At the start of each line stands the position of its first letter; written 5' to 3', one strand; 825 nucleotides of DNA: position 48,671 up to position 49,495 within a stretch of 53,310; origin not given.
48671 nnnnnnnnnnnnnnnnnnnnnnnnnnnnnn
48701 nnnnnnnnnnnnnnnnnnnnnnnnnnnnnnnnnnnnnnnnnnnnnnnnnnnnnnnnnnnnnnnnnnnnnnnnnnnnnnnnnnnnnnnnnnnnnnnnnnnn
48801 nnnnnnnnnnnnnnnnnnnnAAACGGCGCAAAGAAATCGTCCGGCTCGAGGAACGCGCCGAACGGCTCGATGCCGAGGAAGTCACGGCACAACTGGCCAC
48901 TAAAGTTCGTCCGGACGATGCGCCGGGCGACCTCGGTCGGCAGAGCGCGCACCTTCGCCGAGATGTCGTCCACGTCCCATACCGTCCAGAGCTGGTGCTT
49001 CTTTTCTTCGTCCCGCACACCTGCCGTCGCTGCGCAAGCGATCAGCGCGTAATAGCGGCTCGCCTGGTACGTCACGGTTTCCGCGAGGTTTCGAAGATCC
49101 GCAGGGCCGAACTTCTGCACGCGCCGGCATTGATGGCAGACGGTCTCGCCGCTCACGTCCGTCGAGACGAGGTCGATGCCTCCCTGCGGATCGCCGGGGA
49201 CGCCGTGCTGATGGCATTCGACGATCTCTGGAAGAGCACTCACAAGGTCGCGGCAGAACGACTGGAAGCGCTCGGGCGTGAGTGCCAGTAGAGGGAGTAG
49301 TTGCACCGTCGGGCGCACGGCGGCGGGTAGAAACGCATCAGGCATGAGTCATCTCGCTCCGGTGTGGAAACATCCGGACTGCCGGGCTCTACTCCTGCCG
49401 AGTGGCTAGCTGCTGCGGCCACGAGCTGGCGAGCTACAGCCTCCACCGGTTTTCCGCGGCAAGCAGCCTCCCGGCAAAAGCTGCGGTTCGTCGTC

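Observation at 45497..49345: Second, convergent STAND protein with an Mrr-like nuclease head, overlapping the HNH-like ORF tail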

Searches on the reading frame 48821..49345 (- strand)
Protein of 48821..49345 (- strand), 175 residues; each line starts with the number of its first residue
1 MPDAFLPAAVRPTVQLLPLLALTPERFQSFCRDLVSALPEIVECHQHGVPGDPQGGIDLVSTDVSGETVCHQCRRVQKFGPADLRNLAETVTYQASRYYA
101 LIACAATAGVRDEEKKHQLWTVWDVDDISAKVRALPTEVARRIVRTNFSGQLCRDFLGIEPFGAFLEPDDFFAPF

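Call 64: search_protein_families(library=phrogs, proteins=[window:48821-49345:-], max_evalue=0.1)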
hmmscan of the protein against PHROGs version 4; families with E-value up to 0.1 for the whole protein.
window:48821-49345:- (175 aa): 0 families

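Call 70: search_protein_families(library=pfam, proteins=[window:48821-49345:-], max_evalue=10)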
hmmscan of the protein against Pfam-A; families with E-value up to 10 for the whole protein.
window:48821-49345:- (175 aa): 1 family
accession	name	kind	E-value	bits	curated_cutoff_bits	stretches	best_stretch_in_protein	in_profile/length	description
PF04471.18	Mrr_cat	-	0.0013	19.3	21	1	20-124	2-107/115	Restriction endonuclease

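Call 89: search_solved_structures(query=A3, max_evalue=10, show_alignments=4)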
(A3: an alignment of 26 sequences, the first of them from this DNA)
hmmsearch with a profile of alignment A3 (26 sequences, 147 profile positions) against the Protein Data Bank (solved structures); distinct sequences matched with E-value up to 10: 2.
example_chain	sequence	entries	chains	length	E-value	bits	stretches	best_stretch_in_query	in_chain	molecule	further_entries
4iul_A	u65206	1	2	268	0.12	15.7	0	113-140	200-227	Eukaryotic translation initiation factor 4 gamma 2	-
4lmg_A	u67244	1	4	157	1.1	12.6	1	42-64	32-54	Iron-regulated transcriptional activator AFT2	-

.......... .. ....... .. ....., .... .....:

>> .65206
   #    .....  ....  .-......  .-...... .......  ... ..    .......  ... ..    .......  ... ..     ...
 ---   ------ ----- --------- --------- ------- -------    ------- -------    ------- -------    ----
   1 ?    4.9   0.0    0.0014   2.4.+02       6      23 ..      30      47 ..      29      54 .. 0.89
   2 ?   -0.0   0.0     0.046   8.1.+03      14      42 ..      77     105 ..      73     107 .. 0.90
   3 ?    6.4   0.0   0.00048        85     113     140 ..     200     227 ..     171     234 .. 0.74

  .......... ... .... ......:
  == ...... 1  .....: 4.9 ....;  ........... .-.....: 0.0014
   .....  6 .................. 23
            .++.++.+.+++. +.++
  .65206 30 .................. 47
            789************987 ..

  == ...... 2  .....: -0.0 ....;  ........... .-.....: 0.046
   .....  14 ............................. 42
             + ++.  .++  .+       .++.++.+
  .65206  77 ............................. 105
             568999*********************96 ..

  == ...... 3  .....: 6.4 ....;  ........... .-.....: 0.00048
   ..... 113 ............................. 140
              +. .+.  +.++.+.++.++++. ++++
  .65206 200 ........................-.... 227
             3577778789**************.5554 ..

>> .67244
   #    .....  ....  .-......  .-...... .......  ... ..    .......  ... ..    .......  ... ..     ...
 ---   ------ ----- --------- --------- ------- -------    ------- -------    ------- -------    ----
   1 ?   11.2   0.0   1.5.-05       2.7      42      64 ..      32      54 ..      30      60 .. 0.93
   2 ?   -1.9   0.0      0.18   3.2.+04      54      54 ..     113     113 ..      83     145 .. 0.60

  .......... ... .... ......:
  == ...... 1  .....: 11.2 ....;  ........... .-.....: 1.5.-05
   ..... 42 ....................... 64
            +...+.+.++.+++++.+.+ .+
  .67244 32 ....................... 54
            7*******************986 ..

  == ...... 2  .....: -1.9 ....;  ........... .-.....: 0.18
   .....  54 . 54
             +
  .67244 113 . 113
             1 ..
